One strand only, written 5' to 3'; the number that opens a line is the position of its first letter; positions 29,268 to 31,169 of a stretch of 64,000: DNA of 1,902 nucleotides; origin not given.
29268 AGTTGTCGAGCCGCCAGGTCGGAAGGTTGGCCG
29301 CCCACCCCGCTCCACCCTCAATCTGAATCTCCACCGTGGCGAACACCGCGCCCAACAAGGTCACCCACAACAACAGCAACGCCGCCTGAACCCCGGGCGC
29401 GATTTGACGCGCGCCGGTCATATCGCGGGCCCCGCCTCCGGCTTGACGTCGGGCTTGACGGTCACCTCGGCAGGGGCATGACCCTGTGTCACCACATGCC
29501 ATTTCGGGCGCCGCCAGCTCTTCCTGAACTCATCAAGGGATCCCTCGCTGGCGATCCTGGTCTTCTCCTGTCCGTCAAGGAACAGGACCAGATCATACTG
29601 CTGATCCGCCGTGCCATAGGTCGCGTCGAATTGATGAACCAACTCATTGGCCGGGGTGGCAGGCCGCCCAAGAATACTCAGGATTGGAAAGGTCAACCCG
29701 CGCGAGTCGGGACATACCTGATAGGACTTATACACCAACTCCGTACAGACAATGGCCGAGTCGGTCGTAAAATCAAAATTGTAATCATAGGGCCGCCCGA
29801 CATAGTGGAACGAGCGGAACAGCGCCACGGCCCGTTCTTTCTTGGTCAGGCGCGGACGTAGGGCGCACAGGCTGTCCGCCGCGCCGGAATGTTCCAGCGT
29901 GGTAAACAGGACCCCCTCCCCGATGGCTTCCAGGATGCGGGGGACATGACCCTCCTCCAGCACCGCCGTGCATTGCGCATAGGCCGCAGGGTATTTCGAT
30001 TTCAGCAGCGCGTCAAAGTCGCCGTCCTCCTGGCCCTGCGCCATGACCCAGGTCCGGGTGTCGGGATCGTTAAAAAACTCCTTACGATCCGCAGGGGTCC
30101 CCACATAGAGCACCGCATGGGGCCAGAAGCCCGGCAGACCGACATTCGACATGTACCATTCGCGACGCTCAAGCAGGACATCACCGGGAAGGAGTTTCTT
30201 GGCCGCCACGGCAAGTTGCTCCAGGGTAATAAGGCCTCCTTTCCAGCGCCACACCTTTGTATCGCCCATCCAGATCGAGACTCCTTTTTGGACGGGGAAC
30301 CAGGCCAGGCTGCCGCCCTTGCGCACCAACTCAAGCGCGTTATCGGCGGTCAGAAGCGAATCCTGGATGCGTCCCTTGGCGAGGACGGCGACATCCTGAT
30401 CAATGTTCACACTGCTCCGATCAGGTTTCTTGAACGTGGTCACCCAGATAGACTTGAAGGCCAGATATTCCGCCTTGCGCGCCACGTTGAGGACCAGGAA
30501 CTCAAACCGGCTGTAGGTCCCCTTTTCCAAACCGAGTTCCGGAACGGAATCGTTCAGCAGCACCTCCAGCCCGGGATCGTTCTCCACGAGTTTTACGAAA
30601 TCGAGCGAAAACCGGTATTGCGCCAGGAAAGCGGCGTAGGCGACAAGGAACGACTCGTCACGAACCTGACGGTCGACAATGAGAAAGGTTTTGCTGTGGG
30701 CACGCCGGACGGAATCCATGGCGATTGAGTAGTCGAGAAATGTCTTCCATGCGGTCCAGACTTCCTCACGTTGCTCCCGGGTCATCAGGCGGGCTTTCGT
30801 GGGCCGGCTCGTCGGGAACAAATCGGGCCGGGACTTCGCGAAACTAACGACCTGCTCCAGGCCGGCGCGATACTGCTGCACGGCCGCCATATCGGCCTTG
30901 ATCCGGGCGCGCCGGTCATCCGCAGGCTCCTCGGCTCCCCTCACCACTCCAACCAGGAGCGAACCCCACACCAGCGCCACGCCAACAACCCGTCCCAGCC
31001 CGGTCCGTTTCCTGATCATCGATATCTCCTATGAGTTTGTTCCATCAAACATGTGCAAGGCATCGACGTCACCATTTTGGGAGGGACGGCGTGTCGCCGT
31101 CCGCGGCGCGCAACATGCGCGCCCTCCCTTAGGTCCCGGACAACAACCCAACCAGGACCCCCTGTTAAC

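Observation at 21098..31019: Ten-gene membrane-lipid remodelling / glycolipid island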

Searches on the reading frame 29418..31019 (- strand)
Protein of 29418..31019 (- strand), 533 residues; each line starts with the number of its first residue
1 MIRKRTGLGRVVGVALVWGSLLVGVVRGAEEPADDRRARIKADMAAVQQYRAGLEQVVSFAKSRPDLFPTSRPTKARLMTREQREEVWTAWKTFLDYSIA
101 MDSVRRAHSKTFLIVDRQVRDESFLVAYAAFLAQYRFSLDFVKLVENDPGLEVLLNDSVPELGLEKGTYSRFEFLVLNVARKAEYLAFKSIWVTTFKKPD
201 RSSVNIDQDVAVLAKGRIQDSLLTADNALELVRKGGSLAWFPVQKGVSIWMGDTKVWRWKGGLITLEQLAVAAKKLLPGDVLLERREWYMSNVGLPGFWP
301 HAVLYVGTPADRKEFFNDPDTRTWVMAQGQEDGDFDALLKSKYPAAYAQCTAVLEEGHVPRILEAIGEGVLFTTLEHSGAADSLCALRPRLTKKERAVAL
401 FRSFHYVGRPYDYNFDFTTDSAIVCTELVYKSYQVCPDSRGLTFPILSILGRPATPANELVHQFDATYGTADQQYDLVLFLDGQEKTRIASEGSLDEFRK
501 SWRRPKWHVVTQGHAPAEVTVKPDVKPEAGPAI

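Call 5: search_protein_families(library=pfam, proteins=[window:29418-31019:-], max_evalue=0.01)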
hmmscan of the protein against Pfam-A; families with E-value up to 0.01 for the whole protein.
window:29418-31019:- (533 aa): 1 family
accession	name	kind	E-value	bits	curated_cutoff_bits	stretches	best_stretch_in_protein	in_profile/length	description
PF05708.18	Peptidase_C92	-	9.3e-07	29.5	27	1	278-435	4-121/166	Permuted papain-like amidase enzyme, YaeF/YiiX, C92 family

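Call 8: search_protein_families(library=ncbifam, proteins=[window:29418-31019:-], max_evalue=0.01)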
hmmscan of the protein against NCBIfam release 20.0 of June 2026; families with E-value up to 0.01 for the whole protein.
window:29418-31019:- (533 aa): 1 family
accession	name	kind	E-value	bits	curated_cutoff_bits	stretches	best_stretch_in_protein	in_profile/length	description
NF007458.0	PRK10030.1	equivalog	0.00013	21.6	216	1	353-435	56-144/205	YiiX family permuted papain-like enzyme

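Call 11: find_homologous_proteins(query=window:29418-31019:-)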
Query window:29418-31019:- (533 aa): 1323 proteins with E <= 0.001 among 8000 candidates; the best 120 are listed.
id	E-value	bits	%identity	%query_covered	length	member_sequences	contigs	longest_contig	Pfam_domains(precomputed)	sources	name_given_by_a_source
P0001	0.0e+0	1112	91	100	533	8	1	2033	PF05708.19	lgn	-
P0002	0.0e+0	1011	84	99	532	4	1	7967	PF05708.19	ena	-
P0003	4.6e-286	967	81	96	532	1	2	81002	PF05708.19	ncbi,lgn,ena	-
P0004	6.4e-281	950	79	99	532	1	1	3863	PF05708.19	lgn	-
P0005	9.5e-281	950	78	100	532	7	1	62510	PF05708.19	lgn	-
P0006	4.7e-275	931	79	96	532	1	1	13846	PF05708.19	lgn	-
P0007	2.5e-271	919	76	97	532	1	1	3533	PF05708.19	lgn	-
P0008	3.4e-271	918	79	92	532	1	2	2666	PF05708.19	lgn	-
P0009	2.8e-257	872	76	91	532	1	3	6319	PF05708.19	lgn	-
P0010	1.9e-242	823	75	89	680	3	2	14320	PF13350.12,PF05708.19,PF22784.2,PF22741.2,PF22785.2,PF03162.19,PF00102.33,PF00782.26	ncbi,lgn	-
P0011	1.1e-229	781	69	94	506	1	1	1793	PF05708.19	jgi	jgi:hypothetical protein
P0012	6.5e-223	759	66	93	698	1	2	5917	PF13350.12,PF05708.19,PF22784.2,PF22741.2,PF22785.2,PF03162.19,PF00102.33,PF00782.26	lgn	-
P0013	1.3e-222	758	67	91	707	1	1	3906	PF13350.12,PF05708.19,PF22784.2,PF22741.2,PF22785.2,PF03162.19,PF00782.26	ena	-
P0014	2.5e-216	737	65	92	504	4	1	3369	PF05708.19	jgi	jgi:hypothetical protein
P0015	3.0e-216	737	67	89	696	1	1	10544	PF13350.12,PF05708.19,PF22784.2,PF22741.2,PF22785.2,PF03162.19,PF00102.33,PF00782.26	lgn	-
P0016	4.0e-216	737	63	94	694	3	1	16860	PF13350.12,PF05708.19,PF22784.2,PF14566.12,PF22741.2,PF22785.2,PF03162.19,PF00102.33,PF00782.26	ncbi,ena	-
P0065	6.6e-161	554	51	90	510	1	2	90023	PF05708.19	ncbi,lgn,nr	ncbi:MAG: hypothetical protein IH623_19330 [Verrucomicrobia bacterium]|nr:hypothetical protein [Verr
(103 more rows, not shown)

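Call 12: find_encoding_contigs(protein=P0003, flank=10000, max_places=2)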
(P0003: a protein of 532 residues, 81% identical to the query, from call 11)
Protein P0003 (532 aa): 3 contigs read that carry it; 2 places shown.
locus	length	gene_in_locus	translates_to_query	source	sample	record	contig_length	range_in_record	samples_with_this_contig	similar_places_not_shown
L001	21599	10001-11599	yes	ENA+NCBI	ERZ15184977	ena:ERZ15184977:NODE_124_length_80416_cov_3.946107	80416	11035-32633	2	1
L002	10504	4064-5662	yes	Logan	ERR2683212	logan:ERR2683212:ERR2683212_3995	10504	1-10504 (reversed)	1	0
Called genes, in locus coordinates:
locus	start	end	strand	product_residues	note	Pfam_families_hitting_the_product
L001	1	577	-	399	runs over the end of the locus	PF00989:PAS, PF13188:PAS_8 (weak), PF08448:PAS_4, PF13426:PAS_9 (faint), PF00512:HisKA (weak), PF02518:HATPase_c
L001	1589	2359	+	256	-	PF12799:LRR_4 (faint)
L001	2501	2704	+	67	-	-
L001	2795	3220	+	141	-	-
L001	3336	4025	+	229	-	-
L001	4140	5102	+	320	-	PF12796:Ank_2, PF12796:Ank_2, PF13857:Ank_5 (weak), PF00023:Ank (weak), PF13637:Ank_4 (weak), PF12796:Ank_2, PF13637:Ank_4 (weak), PF12796:Ank_2, +4 more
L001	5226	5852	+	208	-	-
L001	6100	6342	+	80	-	PF02604:PhdYeFM_antitox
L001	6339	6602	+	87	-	PF05016:ParE_toxin (weak), PF06769:YoeB_toxin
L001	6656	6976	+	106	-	-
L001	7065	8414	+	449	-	PF22847:Glyco_hydro_43_rel (faint), PF00251:Glyco_hydro_32N, PF08244:Glyco_hydro_32C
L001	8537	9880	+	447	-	PF01266:DAO (weak), PF12831:FAD_oxidored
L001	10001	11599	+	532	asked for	PF05708:Peptidase_C92 (weak)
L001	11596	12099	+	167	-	-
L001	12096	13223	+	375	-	PF06925:MGDG_synth, PF00534:Glycos_transf_1, PF04101:Glyco_tran_28_C (weak)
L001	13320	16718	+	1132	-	PF05977:MFS_3, PF07690:MFS_1, PF01553:Acyltransferase, PF00501:AMP-binding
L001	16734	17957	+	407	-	PF01553:Acyltransferase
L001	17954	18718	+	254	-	PF24788:AtPDCT1_2, PF14360:PAP2_C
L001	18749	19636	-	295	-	PF03783:CsgG, PF13036:LpoB (weak)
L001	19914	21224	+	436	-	PF00890:FAD_binding_2 (faint), PF01266:DAO (faint), PF12831:FAD_oxidored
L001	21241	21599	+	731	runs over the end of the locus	PF23139:OB_YrrC, PF10391:DNA_pol_lambd_f (faint), PF14490:HHH_RecD2, PF13245:AAA_19, PF13604:AAA_30, PF01443:Viral_helicase1 (weak), PF18335:SH3_13, PF13538:UvrD_C_2, +1 more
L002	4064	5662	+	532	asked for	PF05708:Peptidase_C92 (weak)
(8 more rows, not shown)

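Call 13: find_encoding_contigs(protein=P0016, flank=10000, max_places=2)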
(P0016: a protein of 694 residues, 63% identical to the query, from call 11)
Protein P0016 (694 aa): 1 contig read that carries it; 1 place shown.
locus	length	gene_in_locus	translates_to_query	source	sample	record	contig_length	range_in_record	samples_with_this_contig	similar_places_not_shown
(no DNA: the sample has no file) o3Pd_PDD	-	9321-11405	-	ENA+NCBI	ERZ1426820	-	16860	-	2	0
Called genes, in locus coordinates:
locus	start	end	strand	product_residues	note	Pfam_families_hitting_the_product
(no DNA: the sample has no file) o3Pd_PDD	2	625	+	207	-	?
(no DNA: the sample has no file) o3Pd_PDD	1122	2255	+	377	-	PF16822:ALGX (faint), PF13472:Lipase_GDSL_2 (faint)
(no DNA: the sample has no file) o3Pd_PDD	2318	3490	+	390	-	PF13091:PLDc_2, PF00614:PLDc (weak), PF13091:PLDc_2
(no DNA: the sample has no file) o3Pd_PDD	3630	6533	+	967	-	PF12218:End_N_terminal (faint), PF12708:Pect-lyase_RHGA_epim, PF22842:Pel9A-like_beta_helix (faint), PF13229:Beta_helix (weak), PF12708:Pect-lyase_RHGA_epim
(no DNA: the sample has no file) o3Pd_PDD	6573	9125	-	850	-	PF04234:CopC (faint), PF13205:Big_5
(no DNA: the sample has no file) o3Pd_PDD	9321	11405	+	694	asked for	PF05708:Peptidase_C92, PF03162:Y_phosphatase2, PF13350:Y_phosphatase3 (faint), PF22741:PTP-NADK, PF22785:Tc-R-P, PF00102:Y_phosphatase (weak), PF00782:DSPc, PF22784:PTP-SAK, +1 more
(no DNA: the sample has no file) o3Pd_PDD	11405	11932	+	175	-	-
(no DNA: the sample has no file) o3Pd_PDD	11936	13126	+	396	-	PF06925:MGDG_synth, PF02350:Epimerase_2 (weak), PF00534:Glycos_transf_1, PF04101:Glyco_tran_28_C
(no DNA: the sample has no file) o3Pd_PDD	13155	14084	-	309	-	-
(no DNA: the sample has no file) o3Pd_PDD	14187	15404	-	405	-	PF01544:CorA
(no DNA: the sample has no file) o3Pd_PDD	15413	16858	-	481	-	?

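Call 14: find_encoding_contigs(protein=P0065, flank=10000, max_places=2)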
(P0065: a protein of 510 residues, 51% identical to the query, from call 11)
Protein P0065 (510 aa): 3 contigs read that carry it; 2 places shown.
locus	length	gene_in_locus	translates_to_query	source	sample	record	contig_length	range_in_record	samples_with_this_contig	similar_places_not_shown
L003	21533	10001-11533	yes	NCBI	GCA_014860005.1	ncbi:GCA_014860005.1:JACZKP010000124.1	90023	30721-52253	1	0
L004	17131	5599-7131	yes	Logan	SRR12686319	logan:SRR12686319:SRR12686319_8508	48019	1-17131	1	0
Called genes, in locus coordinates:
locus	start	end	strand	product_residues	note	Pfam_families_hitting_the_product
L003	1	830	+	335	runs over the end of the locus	-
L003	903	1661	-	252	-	PF03309:Pan_kinase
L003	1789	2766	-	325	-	PF08279:HTH_11, PF13412:HTH_24 (weak), PF03099:BPL_LplA_LipB, PF16917:BPL_LplA_LipB_2 (weak), PF02237:BPL_C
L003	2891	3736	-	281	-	PF02749:QRPTase_N, PF01729:QRPTase_C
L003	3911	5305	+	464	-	PF01225:Mur_ligase, PF08245:Mur_ligase_M, PF02875:Mur_ligase_C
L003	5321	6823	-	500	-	PF00158:Sigma54_activat, PF25601:AAA_lid_14 (weak)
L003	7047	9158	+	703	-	PF13757:VIT_2 (weak), PF08487:VIT, PF00092:VWA, PF13519:VWA_2, PF13768:VWA_3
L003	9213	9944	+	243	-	PF01694:Rhomboid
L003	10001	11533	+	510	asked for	PF05708:Peptidase_C92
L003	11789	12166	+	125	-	PF03330:DPBB_1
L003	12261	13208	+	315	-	PF00884:Sulfatase, PF01663:Phosphodiest, PF01676:Metalloenzyme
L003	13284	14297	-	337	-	PF00165:HTH_AraC, PF12833:HTH_18, PF00165:HTH_AraC (weak)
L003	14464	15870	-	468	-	-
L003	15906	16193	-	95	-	PF02686:GatC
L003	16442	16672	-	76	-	-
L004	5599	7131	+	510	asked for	PF05708:Peptidase_C92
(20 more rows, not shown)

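Call 19: find_related_loci(query=A2, collection=genome_contigs, flank=10000)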
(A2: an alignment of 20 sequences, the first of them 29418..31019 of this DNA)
Query A2 (533 aa) in genome_contigs; peptide patterns used: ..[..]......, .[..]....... (x = any residue, [..] = any of these).
487 stretches matched a pattern; 476 encode a relative of the query (tblastn E <= 1e-3); the best 80 are kept; 80 distinct loci.
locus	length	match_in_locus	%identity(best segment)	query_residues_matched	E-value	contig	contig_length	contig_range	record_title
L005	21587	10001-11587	84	1-530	0e+0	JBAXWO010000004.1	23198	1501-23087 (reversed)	MAG: bacterium isolate ELA715 MAG715_4, whole genome shotgun sequence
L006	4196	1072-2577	72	10-512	0e+0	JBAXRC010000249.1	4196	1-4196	MAG: bacterium isolate ELA573 MAG573_249, whole genome shotgun sequence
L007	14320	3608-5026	75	40-512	0e+0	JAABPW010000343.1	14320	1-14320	MAG: Verrucomicrobia bacterium isolate S02.Bin004 Scaffold_53, whole genome shotgun sequence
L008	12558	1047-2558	63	21-523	0e+0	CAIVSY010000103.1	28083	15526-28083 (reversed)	uncultured bacterium isolate LaPlata_bin-2000 genome assembly, contig: bin-2000:103/118, whole genome shotgun sequence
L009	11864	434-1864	54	38-512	1e-172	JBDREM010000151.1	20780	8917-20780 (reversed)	MAG: Planctomycetota bacterium isolate MEGAHIT-group-1.315 k141_2886627, whole genome shotgun sequence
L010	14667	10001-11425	51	40-512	8e-170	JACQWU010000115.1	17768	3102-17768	MAG: Candidatus Desantisbacteria bacterium isolate NC_groundwater_1497_Pr4_B-0.1um_33_3 SR1-18-B1_scaffold_82791, whole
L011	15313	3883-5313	53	38-512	6e-170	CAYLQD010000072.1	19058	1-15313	MAG TPA_asm: uncultured Planctomycetota bacterium isolate binchicken_co97_512 genome assembly, contig: NODE_11812_length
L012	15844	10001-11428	53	38-512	1e-169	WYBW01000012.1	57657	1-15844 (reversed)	MAG: Verrucomicrobiia bacterium isolate VER1 k127_33489, whole genome shotgun sequence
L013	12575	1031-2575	48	18-533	6e-166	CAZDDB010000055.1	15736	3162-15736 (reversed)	MAG TPA_asm: uncultured Acidobacteriota bacterium isolate SRP119689_co1_321 genome assembly, contig: NODE_5260_length_15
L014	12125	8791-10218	52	38-512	1e-163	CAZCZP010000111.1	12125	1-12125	MAG TPA_asm: uncultured Bifidobacteriaceae bacterium isolate SRP237561_co1_88 genome assembly, contig: NODE_9803_length_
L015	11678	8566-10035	50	28-518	4e-162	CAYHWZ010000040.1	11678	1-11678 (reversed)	MAG TPA_asm: uncultured Elusimicrobia bacterium isolate ERP119705_co15_595 genome assembly, contig: NODE_6458_length_116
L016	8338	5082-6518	48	37-512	2e-160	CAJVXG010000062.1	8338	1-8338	MAG TPA_asm: uncultured Gammaproteobacteria bacterium isolate DRR093004_bin.38_MetaBAT_v2.12.1_MAG genome assembly, cont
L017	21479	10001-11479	48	40-530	4e-159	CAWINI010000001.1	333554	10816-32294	MAG: uncultured bacterium isolate MFD04944.bin.1.291 genome assembly, contig: contig_16527, whole genome shotgun sequenc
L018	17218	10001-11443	48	33-512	1e-158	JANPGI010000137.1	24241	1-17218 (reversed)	MAG: Verrucomicrobiota bacterium isolate VAR_69_metabat_378 VAR_69_k141_401335, whole genome shotgun sequence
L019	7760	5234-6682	51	29-512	2e-158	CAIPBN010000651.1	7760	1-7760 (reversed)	MAG: uncultured Verrucomicrobia bacterium isolate Erken-D9_bin-0968 genome assembly, contig: bin-0968:651/949, whole gen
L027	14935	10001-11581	46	2-531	3e-155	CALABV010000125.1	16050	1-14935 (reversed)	MAG TPA_asm: uncultured Geobacter sp. isolate SRR3330211_bin.149_CONCOCT_v1.1_MAG genome assembly, contig: ERZ724082.280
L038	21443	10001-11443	49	21-513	1e-151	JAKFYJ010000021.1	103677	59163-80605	MAG: Elusimicrobia bacterium isolate ND5_Bin_57 ND5_0000160, whole genome shotgun sequence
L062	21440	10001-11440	48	39-518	6e-147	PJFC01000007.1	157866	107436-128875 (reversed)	MAG: Geobacter sp. isolate H2geo H2geo_contig_7, whole genome shotgun sequence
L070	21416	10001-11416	46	51-522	5e-145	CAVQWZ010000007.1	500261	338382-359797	MAG: uncultured delta proteobacterium isolate MFD05684.bin.1.120 genome assembly, contig: contig_21195, whole genome sho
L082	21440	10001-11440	46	39-518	2e-143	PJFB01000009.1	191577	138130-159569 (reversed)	MAG: Geobacter sp. isolate L1geo L1geo_contig_9, whole genome shotgun sequence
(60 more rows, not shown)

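Call 23: search_protein_families(library=pfam, proteins=[L005:13634-14026:+, L005:14126-14617:+, L005:14752-15234:+, L005:15283-15645:+, L005:14023-14535:-], max_evalue=1)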
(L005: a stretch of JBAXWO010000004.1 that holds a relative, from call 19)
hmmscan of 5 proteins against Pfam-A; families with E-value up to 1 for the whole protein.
L005:13634-14026:+ (130 aa): 2 families
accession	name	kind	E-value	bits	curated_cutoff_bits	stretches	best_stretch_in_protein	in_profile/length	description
PF01850.27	PIN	-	5.4e-10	40.4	23.6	1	2-120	1-117/120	PIN domain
PF13470.12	PIN_3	-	0.18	13.1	27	1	2-113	2-113/115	PIN domain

L005:14126-14617:+ (163 aa): 0 families

L005:14752-15234:+ (160 aa): 1 family
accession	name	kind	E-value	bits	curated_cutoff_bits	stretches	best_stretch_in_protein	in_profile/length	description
PF01850.27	PIN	-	3.2e-05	24.9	23.6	1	4-118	1-109/120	PIN domain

L005:15283-15645:+ (120 aa): 0 families

L005:14023-14535:- (170 aa): 0 families

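Call 26: search_protein_families(library=pfam, proteins=[L038:5498-8140:+, L038:8131-8853:+, L038:11359-12477:+, L038:12474-13262:+, L038:13349-13963:+, L038:13839-14903:+, L038:18660-19781:+, L062:1487-2608:+, L062:6175-9060:+, L062:9228-9821:+], max_evalue=0.001)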
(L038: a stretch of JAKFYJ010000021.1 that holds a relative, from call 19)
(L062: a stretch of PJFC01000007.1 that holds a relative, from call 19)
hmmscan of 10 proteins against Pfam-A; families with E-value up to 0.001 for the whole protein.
L038:5498-8140:+ (880 aa): 1 family
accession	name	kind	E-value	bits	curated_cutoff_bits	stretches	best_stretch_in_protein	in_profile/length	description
PF09925.14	DUF2157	-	9.9e-09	35.5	32.4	1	60-130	35-105/146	Predicted membrane protein (DUF2157)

L038:8131-8853:+ (240 aa): 3 families
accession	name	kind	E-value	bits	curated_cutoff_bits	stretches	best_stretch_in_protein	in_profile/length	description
PF00561.26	Abhydrolase_1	-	3.3e-08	33.9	25.8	1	65-139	51-130/245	alpha/beta hydrolase fold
PF02089.21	Palm_thioest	-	8.6e-05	22.8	26.8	1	27-128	2-119/254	Palmitoyl protein thioesterase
PF24096.1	DUF7379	-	0.00068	20.1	33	0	46-128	30-121/191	Domain of unknown function (DUF7379)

L038:11359-12477:+ (372 aa): 1 family
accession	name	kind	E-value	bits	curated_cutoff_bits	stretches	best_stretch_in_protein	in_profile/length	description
PF09949.15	APP1_cat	-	7e-48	162.9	27.1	1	188-335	1-152/154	Phosphatidate phosphatase APP1, catalytic domain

L038:12474-13262:+ (262 aa): 0 families

L038:13349-13963:+ (204 aa): 1 family
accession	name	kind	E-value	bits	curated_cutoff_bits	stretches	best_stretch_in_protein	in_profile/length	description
PF09997.14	DUF2238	-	5.3e-58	195.3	26.4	1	41-180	2-140/140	Predicted membrane protein (DUF2238)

L038:13839-14903:+ (354 aa): 1 family
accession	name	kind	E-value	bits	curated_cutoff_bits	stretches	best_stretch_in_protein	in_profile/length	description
PF04909.20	Amidohydro_2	-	3.7e-15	56.9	26.4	1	41-308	1-252/289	Amidohydrolase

L038:18660-19781:+ (373 aa): 3 families
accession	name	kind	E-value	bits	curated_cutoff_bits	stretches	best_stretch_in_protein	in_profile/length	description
PF03486.20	HI0933_like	-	2.5e-84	283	50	1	1-371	14-243/244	HI0933-like protein Rossmann domain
PF22780.1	HI0933_like_1st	-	8.8e-40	136.7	27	1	171-318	1-165/165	HI0933-like protein barrel and H2TH domain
PF13738.12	Pyr_redox_3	-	0.00056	19.7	30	0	94-162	83-152/305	Pyridine nucleotide-disulphide oxidoreductase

L062:1487-2608:+ (373 aa): 1 family
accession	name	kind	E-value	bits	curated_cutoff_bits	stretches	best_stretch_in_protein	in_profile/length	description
PF04909.20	Amidohydro_2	-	3.3e-16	60.3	26.4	1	98-318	43-280/289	Amidohydrolase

L062:6175-9060:+ (961 aa): 0 families

L062:9228-9821:+ (197 aa): 7 families
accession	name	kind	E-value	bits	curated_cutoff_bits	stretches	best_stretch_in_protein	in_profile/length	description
PF03162.18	Y_phosphatase2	-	2.1e-18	66.9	27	1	56-194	6-150/165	Tyrosine phosphatase family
PF22741.1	PTP-NADK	-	6.9e-18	65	27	1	64-187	30-161/163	DSP-PTPase phosphatase fused to NAD+ Kinase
PF22785.1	Tc-R-P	-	5.5e-13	49.8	27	1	64-157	5-102/106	Polymorphic toxin system, DSP-PTPase phosphatase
PF13350.11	Y_phosphatase3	-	1.8e-12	48.2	22.2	1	65-154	29-148/240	Tyrosine phosphatase family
PF00782.25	DSPc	-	7.5e-11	42.4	33.5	1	64-168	1-107/133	Dual specificity phosphatase, catalytic domain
PF22784.1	PTP-SAK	-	8.6e-09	36.1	27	1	75-157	24-110/153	Swiss Army Knife protein, DSP-PTPase phosphatase domain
PF14566.11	PTPlike_phytase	-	9.7e-05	22.9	27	1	90-157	88-156/158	Inositol hexakisphosphate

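Call 61: predict_structure(alignment_id=A2)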
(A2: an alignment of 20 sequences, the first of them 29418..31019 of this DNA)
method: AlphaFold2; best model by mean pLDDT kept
length: 533 residues; sequences in the alignment: 20
mean_pLDDT: 75.1   pTM: 0.50
mean pLDDT of the five models: 75.1, 72.7, 70.3, 68.7, 68.4
residues with pLDDT >= 90: 176; 70-90: 192; 50-70: 68; < 50: 97
segments of 3 or more residues with pLDDT < 50: 1-9, 19-29, 231-260, 289-295, 412-419, 508-533
pLDDT, mean of each block of 10 residues (from residue 1): 44 56 45 78 91 95 92 81 91 91 84 81 89 92 88 83 78 75 75 68 75 62 51 37 29 34 81 94 71 57 92 96 97 96 94 81 78 83 91 97 85 43 71 92 78 75 91 94 74 89 60 35 34 35
secondary structure, 60 per line:
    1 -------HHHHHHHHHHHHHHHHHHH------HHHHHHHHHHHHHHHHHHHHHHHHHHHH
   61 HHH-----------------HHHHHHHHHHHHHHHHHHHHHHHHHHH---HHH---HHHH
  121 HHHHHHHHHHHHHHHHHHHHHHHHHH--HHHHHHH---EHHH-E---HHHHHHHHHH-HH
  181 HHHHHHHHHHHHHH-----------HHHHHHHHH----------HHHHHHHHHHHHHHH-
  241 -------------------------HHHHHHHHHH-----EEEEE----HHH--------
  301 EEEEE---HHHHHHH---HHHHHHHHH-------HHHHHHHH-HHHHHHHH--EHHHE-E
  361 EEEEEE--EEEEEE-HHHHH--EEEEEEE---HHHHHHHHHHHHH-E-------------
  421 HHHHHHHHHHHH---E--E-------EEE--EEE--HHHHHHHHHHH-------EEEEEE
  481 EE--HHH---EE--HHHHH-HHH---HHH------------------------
elements in order: H8-26 H33-63 H81-107 H117-146 H149-155 H168-177 H179-194 H206-214 H225-239 H266-275 E281-285 E301-305 H309-315 H319-327 H335-342 H344-351 E360-366 E369-374 H376-380 E383-389 H393-405 H421-432 E447-449 E452-454 H457-467 E475-482 H495-499
